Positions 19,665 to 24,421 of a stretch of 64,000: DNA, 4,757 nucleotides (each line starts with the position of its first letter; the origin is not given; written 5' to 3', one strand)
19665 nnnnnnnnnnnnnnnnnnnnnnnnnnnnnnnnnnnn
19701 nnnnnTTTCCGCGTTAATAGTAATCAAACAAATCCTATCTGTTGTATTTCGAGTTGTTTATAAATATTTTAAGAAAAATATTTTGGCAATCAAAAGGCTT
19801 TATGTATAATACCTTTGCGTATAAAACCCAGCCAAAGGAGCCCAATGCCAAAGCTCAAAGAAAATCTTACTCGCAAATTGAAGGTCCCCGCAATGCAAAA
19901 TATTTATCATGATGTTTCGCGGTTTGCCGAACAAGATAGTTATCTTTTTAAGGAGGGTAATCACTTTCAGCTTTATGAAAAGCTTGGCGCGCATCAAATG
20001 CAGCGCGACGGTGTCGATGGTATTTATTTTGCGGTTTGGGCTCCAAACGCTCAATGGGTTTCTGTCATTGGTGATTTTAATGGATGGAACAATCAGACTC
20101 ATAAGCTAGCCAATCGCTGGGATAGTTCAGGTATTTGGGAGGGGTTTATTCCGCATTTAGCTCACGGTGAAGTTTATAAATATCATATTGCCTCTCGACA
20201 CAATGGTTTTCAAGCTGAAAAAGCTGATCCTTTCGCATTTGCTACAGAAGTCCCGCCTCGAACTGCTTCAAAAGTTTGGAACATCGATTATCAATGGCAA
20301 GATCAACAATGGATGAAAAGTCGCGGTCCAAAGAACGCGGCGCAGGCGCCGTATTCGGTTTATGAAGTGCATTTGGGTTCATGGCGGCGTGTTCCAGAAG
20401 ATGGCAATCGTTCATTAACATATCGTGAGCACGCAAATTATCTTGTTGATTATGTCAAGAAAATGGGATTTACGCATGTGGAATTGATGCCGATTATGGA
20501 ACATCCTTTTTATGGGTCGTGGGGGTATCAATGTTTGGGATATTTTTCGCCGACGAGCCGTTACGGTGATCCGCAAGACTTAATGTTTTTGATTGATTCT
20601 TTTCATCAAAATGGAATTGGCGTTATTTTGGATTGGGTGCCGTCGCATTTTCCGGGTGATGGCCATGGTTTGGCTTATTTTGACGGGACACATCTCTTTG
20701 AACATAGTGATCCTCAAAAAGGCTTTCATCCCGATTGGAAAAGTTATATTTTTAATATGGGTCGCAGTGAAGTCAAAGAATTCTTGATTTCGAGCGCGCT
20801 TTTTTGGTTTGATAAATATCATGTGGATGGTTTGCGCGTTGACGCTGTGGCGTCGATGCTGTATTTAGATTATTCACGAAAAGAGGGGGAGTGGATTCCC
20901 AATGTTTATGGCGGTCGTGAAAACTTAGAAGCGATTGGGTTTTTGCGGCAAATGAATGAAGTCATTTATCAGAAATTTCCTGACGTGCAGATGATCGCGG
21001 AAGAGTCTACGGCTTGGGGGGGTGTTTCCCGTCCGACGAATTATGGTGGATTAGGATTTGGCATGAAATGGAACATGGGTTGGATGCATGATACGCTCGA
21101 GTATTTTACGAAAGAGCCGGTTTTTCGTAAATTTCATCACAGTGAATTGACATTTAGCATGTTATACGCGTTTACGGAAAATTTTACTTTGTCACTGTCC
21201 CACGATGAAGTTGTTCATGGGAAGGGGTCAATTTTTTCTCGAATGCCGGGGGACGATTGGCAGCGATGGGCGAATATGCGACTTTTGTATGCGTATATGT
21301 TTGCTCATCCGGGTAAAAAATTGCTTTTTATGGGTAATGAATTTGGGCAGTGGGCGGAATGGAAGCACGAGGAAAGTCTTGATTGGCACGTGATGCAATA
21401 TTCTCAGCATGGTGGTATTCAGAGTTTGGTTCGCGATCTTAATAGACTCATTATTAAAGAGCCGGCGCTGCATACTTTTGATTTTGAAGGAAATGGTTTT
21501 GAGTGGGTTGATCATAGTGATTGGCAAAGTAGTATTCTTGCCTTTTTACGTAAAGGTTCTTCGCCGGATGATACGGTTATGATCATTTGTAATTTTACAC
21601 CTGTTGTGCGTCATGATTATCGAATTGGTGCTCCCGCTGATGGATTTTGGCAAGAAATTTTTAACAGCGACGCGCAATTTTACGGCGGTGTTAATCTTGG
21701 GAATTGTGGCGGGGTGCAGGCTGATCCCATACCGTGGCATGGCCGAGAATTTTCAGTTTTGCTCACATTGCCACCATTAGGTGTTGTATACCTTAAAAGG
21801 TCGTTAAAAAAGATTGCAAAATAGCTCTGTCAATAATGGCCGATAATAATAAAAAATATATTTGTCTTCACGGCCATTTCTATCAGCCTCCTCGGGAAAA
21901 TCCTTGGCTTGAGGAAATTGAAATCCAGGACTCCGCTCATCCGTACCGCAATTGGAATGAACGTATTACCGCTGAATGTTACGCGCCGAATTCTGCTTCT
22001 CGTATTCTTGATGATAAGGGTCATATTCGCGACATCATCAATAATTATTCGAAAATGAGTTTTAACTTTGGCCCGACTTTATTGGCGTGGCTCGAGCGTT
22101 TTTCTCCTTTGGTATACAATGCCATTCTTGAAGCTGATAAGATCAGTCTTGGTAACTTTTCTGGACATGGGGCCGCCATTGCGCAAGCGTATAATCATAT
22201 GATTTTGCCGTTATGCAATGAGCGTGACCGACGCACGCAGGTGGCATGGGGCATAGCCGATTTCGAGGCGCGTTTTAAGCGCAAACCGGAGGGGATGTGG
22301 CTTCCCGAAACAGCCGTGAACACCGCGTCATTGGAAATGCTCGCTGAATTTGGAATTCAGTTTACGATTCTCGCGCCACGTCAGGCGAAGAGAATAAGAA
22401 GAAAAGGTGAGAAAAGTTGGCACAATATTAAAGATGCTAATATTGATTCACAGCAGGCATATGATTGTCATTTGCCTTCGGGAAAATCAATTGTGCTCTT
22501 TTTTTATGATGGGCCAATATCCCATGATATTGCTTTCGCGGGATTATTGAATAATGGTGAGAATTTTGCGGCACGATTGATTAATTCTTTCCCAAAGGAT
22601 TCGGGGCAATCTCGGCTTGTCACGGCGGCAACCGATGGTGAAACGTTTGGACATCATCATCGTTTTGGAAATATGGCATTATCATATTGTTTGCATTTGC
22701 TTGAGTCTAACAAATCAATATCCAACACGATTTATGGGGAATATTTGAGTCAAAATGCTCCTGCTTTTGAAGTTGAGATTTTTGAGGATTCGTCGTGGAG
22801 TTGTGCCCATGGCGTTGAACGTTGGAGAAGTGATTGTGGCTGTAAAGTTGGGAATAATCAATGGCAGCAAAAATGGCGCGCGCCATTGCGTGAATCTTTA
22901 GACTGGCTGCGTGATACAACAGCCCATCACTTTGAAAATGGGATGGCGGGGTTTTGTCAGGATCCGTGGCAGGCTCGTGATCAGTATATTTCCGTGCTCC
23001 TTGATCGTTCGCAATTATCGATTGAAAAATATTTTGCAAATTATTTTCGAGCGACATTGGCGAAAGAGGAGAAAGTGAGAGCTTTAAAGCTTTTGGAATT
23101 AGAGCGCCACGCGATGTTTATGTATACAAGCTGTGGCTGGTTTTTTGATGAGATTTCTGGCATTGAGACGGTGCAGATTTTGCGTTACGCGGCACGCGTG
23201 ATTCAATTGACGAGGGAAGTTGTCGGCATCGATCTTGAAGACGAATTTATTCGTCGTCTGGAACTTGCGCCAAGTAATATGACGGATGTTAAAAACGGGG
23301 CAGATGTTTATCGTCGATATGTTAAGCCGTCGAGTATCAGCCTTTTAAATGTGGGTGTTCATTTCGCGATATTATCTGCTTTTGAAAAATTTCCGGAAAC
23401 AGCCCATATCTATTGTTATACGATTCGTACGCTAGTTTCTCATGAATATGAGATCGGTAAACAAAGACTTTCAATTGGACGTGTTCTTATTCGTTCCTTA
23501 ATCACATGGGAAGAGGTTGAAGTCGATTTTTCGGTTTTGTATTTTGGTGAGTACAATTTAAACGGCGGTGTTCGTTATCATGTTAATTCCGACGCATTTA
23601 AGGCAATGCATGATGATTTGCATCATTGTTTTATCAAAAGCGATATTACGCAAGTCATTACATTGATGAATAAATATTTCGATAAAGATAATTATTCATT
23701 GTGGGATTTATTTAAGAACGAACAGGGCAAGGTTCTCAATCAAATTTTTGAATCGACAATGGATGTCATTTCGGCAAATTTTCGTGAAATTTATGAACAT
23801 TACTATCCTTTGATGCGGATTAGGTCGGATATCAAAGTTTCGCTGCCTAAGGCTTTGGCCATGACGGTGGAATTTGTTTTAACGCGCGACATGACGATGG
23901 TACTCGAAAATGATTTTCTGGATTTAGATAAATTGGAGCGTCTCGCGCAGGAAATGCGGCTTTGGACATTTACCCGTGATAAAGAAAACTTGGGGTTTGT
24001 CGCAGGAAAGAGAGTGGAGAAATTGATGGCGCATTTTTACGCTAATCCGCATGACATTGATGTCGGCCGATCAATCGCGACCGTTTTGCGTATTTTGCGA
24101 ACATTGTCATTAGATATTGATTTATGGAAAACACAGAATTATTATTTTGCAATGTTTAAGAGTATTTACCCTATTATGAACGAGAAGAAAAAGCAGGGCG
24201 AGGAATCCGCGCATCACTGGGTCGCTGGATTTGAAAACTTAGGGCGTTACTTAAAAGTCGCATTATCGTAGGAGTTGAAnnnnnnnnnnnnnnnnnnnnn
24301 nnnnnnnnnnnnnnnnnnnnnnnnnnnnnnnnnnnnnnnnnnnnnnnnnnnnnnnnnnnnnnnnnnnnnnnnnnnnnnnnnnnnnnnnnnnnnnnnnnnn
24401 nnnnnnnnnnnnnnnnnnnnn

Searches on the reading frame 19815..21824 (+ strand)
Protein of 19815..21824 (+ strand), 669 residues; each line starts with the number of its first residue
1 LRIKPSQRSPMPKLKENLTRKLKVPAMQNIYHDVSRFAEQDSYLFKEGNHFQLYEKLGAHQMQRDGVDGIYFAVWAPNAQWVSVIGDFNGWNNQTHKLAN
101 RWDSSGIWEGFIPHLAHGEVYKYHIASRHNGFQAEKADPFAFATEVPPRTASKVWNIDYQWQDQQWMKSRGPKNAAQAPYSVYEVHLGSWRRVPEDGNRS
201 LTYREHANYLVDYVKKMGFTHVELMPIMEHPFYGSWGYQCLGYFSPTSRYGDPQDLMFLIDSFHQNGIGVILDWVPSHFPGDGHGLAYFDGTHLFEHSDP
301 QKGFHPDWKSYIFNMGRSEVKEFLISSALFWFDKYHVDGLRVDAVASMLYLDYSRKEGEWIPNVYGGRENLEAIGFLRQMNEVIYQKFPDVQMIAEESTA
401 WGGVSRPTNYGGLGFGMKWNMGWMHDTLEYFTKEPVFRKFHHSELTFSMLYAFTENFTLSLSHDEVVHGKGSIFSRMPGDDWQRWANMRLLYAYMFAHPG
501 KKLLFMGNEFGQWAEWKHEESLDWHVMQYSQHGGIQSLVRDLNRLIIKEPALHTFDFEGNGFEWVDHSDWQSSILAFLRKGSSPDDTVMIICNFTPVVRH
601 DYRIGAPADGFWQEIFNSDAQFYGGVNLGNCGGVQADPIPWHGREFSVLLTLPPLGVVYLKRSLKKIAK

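Call 7: search_protein_families(library=pfam, proteins=[window:19815-21824:+], max_evalue=0.001)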
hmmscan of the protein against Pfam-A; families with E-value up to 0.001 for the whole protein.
window:19815-21824:+ (669 aa): 3 families
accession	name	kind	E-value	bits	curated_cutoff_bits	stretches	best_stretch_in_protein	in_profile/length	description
PF02806.24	Alpha-amylase_C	-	3.2e-23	82.3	21.2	1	564-662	1-94/95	Alpha amylase, C-terminal all-beta domain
PF02922.24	CBM_48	-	1.9e-21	76.6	22.4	1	56-141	1-83/83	Carbohydrate-binding module 48 (Isoamylase N-terminal domain)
PF00128.31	Alpha-amylase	-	5.1e-19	69.3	22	2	211-279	25-92/446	Alpha amylase, catalytic domain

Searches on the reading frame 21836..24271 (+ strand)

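Call 7: search_protein_families(library=pfam, proteins=[window:21836-24271:+], max_evalue=0.001)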
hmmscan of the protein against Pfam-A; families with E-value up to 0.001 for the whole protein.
window:21836-24271:+ (811 aa): 2 families
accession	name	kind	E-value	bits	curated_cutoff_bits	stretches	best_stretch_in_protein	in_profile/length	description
PF12055.13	DUF3536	-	1.1e-111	373.2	25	1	343-626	1-284/284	Domain of unknown function (DUF3536)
PF03065.20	Glyco_hydro_57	-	9.6e-21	74.8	21.2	1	108-309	99-284/291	Glycosyl hydrolase family 57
